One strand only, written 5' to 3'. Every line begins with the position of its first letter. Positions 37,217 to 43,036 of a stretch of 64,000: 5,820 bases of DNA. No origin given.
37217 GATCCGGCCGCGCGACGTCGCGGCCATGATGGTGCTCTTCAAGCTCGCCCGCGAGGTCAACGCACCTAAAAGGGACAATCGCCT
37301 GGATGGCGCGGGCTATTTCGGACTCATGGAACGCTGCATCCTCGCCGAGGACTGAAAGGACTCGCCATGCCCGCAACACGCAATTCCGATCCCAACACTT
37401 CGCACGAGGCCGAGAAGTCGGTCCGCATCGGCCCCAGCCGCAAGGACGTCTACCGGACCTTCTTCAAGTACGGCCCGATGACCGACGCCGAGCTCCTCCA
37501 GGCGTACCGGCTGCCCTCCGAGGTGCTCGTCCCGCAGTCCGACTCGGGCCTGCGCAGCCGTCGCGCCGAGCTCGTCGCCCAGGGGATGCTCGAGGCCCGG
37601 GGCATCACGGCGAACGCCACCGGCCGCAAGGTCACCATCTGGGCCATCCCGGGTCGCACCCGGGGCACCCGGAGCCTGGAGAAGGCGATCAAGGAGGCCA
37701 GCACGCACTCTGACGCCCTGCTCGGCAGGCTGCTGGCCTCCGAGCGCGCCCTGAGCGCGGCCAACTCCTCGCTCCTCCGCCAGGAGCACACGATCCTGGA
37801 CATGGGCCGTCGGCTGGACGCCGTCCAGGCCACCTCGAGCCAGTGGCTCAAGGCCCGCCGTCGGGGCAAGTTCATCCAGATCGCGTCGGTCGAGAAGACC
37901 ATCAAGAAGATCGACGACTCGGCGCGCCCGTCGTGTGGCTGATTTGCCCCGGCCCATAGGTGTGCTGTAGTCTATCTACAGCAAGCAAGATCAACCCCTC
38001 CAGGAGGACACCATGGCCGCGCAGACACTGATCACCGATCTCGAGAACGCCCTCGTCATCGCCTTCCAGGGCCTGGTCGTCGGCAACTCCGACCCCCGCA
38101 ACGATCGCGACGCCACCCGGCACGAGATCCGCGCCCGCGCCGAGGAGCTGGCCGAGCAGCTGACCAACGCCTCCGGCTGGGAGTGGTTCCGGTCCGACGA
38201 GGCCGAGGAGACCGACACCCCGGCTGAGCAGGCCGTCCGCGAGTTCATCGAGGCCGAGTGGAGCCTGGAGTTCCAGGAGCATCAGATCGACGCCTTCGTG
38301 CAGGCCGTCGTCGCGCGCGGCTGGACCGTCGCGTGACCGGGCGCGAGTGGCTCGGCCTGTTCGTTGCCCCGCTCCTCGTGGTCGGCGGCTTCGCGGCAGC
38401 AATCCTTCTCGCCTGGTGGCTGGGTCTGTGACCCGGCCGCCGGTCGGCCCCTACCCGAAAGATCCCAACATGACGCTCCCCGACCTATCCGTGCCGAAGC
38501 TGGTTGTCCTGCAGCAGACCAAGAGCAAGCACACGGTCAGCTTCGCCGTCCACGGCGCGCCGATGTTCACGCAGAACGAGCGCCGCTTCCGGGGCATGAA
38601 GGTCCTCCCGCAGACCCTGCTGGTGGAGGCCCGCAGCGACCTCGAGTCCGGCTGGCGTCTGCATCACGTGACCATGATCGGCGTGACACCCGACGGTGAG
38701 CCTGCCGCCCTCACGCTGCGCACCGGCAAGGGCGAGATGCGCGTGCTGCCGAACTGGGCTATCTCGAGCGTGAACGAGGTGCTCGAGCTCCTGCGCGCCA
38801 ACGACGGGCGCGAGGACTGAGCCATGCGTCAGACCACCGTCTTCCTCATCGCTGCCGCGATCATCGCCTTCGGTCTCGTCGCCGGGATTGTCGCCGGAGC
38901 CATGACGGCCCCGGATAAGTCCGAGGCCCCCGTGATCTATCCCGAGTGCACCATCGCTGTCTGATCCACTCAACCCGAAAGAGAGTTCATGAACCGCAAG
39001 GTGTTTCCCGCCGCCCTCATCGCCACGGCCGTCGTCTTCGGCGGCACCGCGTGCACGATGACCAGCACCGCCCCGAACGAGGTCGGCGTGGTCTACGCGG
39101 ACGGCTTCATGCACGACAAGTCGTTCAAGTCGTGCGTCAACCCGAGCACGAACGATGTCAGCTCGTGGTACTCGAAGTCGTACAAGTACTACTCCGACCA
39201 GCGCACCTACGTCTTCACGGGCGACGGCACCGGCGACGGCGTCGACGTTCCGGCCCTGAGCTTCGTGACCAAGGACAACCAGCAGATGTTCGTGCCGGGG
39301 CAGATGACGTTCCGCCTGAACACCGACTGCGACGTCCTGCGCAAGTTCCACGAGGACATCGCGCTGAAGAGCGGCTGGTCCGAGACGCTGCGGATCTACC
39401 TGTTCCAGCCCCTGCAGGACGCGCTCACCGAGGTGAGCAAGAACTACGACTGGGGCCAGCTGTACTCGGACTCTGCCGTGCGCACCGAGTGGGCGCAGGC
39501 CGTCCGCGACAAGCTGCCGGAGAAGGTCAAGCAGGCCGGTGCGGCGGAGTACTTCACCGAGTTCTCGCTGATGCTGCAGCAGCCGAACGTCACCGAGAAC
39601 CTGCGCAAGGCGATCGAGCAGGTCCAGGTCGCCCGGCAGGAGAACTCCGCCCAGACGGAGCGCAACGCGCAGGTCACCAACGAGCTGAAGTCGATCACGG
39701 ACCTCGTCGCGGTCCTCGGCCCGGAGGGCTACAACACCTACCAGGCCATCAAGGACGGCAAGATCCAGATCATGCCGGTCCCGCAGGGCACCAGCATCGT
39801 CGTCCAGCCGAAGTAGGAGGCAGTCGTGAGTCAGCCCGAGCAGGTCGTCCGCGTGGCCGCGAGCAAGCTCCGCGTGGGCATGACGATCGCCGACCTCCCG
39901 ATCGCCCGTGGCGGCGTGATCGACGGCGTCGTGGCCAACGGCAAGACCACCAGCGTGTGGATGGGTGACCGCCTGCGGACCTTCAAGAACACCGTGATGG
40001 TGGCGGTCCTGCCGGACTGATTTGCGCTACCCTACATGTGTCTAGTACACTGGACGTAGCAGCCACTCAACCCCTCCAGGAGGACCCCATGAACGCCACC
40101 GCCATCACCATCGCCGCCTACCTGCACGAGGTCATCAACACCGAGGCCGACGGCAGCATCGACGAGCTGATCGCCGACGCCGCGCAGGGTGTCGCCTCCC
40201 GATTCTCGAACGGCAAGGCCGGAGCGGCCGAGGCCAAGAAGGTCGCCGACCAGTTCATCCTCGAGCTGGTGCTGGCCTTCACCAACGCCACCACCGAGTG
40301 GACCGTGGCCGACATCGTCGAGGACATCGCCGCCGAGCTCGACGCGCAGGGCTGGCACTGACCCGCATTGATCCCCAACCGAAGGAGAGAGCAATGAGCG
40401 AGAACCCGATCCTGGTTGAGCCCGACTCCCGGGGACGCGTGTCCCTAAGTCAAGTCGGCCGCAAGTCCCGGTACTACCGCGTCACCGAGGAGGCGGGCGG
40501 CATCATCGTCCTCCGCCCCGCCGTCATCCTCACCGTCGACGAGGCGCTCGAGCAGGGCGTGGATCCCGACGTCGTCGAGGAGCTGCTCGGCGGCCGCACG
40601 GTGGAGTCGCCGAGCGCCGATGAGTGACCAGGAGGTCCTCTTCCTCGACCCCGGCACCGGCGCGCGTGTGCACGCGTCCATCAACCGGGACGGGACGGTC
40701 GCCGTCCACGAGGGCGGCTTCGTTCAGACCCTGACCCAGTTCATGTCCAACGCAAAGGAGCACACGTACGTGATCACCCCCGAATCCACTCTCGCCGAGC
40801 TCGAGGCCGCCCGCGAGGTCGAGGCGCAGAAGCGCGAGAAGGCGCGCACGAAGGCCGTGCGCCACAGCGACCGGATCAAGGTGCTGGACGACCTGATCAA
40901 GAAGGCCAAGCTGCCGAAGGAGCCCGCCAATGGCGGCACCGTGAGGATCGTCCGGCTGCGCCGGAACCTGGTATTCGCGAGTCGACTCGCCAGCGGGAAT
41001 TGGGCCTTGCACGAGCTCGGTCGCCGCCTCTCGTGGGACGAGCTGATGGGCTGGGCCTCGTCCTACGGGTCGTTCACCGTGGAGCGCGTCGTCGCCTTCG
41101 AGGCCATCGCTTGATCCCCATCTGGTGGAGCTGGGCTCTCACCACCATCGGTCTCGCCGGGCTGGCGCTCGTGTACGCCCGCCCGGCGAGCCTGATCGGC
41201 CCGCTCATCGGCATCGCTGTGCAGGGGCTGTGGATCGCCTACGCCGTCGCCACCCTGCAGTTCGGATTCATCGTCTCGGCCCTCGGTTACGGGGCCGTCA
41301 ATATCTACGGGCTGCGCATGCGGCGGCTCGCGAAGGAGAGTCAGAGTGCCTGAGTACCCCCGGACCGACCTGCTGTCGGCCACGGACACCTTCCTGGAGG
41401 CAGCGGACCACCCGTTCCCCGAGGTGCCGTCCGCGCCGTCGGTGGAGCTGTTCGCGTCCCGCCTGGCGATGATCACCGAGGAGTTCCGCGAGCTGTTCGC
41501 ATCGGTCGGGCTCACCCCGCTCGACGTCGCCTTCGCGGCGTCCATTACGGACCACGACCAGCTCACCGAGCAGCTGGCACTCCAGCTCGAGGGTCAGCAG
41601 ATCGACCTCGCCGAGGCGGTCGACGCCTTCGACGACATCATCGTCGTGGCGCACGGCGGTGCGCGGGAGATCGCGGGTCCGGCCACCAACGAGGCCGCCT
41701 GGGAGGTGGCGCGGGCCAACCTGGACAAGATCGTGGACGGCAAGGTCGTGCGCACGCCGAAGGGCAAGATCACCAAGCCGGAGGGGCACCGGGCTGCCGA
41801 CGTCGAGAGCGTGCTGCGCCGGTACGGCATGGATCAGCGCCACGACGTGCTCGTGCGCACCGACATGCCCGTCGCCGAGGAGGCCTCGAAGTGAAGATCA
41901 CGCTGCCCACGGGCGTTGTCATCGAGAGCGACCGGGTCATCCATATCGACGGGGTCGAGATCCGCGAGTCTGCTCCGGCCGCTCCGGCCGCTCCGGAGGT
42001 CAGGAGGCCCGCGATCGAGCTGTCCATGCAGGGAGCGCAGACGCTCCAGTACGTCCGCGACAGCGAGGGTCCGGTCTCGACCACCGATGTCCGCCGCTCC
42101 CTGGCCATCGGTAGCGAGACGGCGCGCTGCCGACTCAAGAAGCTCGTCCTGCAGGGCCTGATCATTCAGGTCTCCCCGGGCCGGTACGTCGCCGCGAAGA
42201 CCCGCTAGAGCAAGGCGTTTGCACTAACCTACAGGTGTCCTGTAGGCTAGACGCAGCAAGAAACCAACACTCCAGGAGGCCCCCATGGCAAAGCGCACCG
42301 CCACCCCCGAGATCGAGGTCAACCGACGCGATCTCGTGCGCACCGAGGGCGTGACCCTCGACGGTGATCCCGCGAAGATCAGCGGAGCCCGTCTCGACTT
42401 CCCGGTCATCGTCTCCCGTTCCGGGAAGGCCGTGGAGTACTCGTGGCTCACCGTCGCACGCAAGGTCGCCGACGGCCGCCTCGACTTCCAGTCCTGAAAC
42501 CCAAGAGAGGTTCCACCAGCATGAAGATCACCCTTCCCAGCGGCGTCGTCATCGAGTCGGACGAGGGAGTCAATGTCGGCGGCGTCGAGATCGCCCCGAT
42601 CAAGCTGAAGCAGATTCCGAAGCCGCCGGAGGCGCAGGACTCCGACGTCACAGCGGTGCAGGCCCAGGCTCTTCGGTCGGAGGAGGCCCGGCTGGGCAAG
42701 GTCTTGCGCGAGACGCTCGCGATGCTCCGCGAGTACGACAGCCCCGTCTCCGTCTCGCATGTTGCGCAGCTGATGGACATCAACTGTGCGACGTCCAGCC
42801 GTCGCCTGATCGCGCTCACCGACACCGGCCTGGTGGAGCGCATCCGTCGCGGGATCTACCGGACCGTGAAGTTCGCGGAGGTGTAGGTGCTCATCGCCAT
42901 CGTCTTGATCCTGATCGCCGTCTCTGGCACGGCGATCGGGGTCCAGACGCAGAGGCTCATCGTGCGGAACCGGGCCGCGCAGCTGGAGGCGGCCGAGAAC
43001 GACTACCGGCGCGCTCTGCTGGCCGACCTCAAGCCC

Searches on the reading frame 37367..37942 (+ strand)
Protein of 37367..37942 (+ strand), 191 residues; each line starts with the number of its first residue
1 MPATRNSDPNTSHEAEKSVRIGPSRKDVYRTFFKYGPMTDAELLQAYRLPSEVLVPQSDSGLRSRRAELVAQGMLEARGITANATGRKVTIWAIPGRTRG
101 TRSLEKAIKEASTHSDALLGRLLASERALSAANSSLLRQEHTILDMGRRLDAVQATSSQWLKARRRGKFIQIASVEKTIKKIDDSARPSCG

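Call 39: search_protein_families(library=pfam, proteins=[window:37367-37942:+], max_evalue=0.1)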
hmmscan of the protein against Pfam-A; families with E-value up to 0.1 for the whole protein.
window:37367-37942:+ (191 aa): 0 families

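Call 41: search_protein_families(library=phrogs, proteins=[window:37367-37942:+], max_evalue=0.01)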
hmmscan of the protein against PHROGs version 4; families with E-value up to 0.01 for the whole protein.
window:37367-37942:+ (191 aa): 1 family
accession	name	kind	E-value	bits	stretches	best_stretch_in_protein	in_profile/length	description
phrog_1123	-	unknown function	1e-18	68.2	1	3-108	9-110/112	-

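Call 78: search_solved_structures(query=window:37367-37942:+, max_evalue=1)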
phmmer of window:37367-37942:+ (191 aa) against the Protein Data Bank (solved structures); distinct sequences matched with E-value up to 1: 9.
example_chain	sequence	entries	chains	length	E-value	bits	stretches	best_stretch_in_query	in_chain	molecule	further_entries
8jeo_C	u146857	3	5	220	0.39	13.9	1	27-70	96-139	antibody light chain | Tiragolumab antibody light chain variable domains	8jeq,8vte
9z3b_A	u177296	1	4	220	0.4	13.9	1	27-70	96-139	MSLNB703 Light Chain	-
5feh_A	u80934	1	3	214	0.42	13.8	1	29-70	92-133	PCT64_26 Fab light chain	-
5ggu_L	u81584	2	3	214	0.45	13.7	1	28-70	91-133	light chain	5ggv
2lfb_A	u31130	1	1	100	0.45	13.7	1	19-92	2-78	LFB1/HNF1 TRANSCRIPTION FACTOR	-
6o23_B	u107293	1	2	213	0.5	13.6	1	28-70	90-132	2243 kappa light chain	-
1lfb_A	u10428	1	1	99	0.56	13.4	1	20-92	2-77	LIVER TRANSCRIPTION FACTOR (LFB1)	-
6ca6_L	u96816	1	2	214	0.82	12.9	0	29-70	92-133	PCT64_35S light chain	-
9bns_L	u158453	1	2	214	0.92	12.7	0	28-70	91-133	ITS114 Light Chain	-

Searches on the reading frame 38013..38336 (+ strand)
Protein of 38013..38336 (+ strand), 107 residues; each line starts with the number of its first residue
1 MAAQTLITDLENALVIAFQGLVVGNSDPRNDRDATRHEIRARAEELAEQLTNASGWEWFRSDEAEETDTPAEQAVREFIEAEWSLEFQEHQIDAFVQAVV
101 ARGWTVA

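Call 39: search_protein_families(library=pfam, proteins=[window:38013-38336:+], max_evalue=0.1)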
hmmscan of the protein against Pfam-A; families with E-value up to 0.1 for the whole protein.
window:38013-38336:+ (107 aa): 1 family
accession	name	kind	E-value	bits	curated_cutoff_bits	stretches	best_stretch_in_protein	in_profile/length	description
PF10829.13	DUF2554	-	0.095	13.6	25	0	26-64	35-73/76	Protein of unknown function (DUF2554)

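Call 41: search_protein_families(library=phrogs, proteins=[window:38013-38336:+], max_evalue=0.01)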
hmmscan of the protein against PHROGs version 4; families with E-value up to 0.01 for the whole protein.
window:38013-38336:+ (107 aa): 0 families

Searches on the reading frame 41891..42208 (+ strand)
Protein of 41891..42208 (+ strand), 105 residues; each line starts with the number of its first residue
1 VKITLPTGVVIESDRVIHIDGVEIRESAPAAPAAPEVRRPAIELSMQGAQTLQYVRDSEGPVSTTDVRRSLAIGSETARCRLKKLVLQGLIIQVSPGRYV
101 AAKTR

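Call 39: search_protein_families(library=pfam, proteins=[window:41891-42208:+], max_evalue=0.1)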
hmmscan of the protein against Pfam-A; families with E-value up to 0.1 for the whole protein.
window:41891-42208:+ (105 aa): 3 families
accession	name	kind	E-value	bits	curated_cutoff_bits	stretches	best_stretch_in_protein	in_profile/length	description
PF13338.12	AbiEi_4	-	0.0022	18.5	25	1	54-100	6-47/49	Transcriptional regulator, AbiEi antitoxin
PF12840.13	HTH_20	-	0.032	14.6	27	1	52-93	10-50/51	Helix-turn-helix domain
PF08220.18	HTH_DeoR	-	0.039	14.1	21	1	50-94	4-47/57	DeoR-like helix-turn-helix domain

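Call 41: search_protein_families(library=phrogs, proteins=[window:41891-42208:+], max_evalue=0.01)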
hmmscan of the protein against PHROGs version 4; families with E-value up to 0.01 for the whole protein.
window:41891-42208:+ (105 aa): 1 family
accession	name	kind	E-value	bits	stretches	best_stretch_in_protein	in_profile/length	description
phrog_31115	-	DNA, RNA and nucleotide metabolism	1e-52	178.5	1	1-105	1-119/121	replication initiation protein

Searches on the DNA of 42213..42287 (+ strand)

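Call 29: search_dna_similar(query=window:42213-42287:+, collection=phages, mode=distant, max_evalue=1, max_rows=30)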
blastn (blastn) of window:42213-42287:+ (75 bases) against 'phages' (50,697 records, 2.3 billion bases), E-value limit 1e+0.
Records with a match: 2; places in all: 4; records where one place covers at least 80% of the query: 2.
Best place of each record, by identity: >=99% 2.
By first word of the organism name: Rhodococcus 2.
By host as written in the record: Rhodococcus equi 2.
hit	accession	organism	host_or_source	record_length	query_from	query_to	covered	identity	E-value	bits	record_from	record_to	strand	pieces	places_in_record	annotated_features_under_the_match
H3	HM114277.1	Rhodococcus phage E3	Rhodococcus equi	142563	1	75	100%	100.0%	8e-31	136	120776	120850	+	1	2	gp180: hypothetical protein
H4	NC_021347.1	Rhodococcus phage E3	Rhodococcus equi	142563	1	75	100%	100.0%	8e-31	136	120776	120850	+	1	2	gp180: hypothetical protein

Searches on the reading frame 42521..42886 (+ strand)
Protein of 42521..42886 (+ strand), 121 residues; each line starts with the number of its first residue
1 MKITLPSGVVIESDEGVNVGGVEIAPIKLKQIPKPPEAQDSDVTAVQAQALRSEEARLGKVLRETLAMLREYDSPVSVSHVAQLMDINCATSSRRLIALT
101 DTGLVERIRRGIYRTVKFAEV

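Call 39: search_protein_families(library=pfam, proteins=[window:42521-42886:+], max_evalue=0.1)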
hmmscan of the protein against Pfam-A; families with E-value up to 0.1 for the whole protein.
window:42521-42886:+ (121 aa): 8 families
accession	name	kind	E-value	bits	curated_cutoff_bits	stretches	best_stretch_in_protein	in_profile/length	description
PF25213.1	HVO_A0261_N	-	0.002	18.4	35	1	65-116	16-64/86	HVO_A0261 N-terminal domain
PF09339.16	HTH_IclR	-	0.0023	18.1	22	1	66-107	9-50/52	IclR helix-turn-helix domain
PF01325.25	Fe_dep_repress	-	0.0037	17.9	26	1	64-106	11-53/60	Iron dependent repressor, N-terminal DNA binding domain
PF13338.12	AbiEi_4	-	0.0037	17.8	25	1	98-114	31-47/49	Transcriptional regulator, AbiEi antitoxin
PF12840.13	HTH_20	-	0.006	17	27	1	67-107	11-50/51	Helix-turn-helix domain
PF12802.13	MarR_2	-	0.044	14.4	27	1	68-109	13-54/61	MarR family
PF01047.28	MarR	-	0.046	14.1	24.6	1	65-109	8-51/59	MarR family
PF02082.26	Rrf2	-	0.057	14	30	0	67-109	13-57/132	Iron-dependent Transcriptional regulator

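Call 41: search_protein_families(library=phrogs, proteins=[window:42521-42886:+], max_evalue=0.01)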
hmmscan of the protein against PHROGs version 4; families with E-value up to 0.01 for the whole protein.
window:42521-42886:+ (121 aa): 4 families
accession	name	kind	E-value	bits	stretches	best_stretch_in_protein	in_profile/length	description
phrog_31115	-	DNA, RNA and nucleotide metabolism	2.3e-68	229.1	1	1-121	1-121/121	replication initiation protein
phrog_1123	-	unknown function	6.4e-05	23.8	1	41-113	12-84/112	-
phrog_1368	-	transcription regulation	0.0027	18.5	1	56-114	8-66/101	transcriptional regulator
phrog_2440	-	transcription regulation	0.0057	17.6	1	66-114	34-86/126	transcriptional regulator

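Call 42: search_dna_similar(query=window:42521-42886:+, collection=phages, mode=protein, max_evalue=0.001, max_rows=30)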
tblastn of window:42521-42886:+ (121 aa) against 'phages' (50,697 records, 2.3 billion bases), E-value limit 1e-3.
Records with a match: 2; places in all: 4; records where one place covers at least 80% of the query: 2.
Best place of each record, by identity: >=99% 2.
By first word of the organism name: Rhodococcus 2.
By host as written in the record: Rhodococcus equi 2.
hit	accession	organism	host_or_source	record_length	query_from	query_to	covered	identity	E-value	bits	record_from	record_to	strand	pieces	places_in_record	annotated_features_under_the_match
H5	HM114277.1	Rhodococcus phage E3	Rhodococcus equi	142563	1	121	100%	100.0%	1e-73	242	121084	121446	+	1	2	gp181: putative transcriptional regulator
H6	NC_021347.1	Rhodococcus phage E3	Rhodococcus equi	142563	1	121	100%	100.0%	1e-73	242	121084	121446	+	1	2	gp181: replication initiation protein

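Call 63: find_homologous_proteins(query=window:42521-42886:+, max_evalue=0.001)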
Query window:42521-42886:+ (121 aa): 2 proteins with E <= 0.001 among 25 candidates.
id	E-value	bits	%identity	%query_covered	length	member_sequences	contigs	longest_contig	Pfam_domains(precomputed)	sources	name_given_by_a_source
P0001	8.6e-69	247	100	100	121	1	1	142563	-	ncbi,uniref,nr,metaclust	ncbi:putative transcriptional regulator [Rhodococcus phage E3]|uniref:replication initiation protein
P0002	1.3e-31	127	56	99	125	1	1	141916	-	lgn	-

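Call 64: find_encoding_contigs(protein=P0002, flank=10000, max_places=3)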
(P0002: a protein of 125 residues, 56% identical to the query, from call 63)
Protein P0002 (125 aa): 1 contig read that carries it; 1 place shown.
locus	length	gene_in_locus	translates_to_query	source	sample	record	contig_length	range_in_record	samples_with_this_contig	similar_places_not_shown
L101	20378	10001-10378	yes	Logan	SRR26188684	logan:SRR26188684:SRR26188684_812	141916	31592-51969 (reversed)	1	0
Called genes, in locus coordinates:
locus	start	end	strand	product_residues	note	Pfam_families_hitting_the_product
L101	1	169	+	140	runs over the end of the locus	PF08281:Sigma70_r4_2 (faint)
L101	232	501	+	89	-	PF23883:DUF7236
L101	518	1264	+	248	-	-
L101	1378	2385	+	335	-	-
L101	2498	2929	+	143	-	-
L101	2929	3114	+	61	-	-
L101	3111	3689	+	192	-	-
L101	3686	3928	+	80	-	PF19575:HTH_58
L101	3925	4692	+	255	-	-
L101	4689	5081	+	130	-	PF19905:DUF6378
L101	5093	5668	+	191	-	-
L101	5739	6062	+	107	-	-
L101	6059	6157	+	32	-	-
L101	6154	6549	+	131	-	-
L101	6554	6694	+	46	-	-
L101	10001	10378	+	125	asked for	-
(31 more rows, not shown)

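Call 79: search_solved_structures(query=window:42521-42886:+, max_evalue=1)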
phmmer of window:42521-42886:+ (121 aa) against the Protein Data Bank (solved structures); distinct sequences matched with E-value up to 1: 3.
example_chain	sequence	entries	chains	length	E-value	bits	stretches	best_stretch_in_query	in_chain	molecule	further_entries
1v4y_A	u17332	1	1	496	0.21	15.5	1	46-103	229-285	D-aminoacylase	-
2kko_A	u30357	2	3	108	0.55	14.1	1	49-115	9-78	POSSIBLE TRANSCRIPTIONAL REGULATORY PROTEIN (POSSIBLY ARSR-FAMILY) | Possible transcriptional regulatory arsR-family protein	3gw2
6j0e_A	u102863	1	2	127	0.66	13.9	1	73-111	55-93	Arsenic responsive repressor ArsR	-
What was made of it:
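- Tried and rejected: Nothing significant (calls 78, 79).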
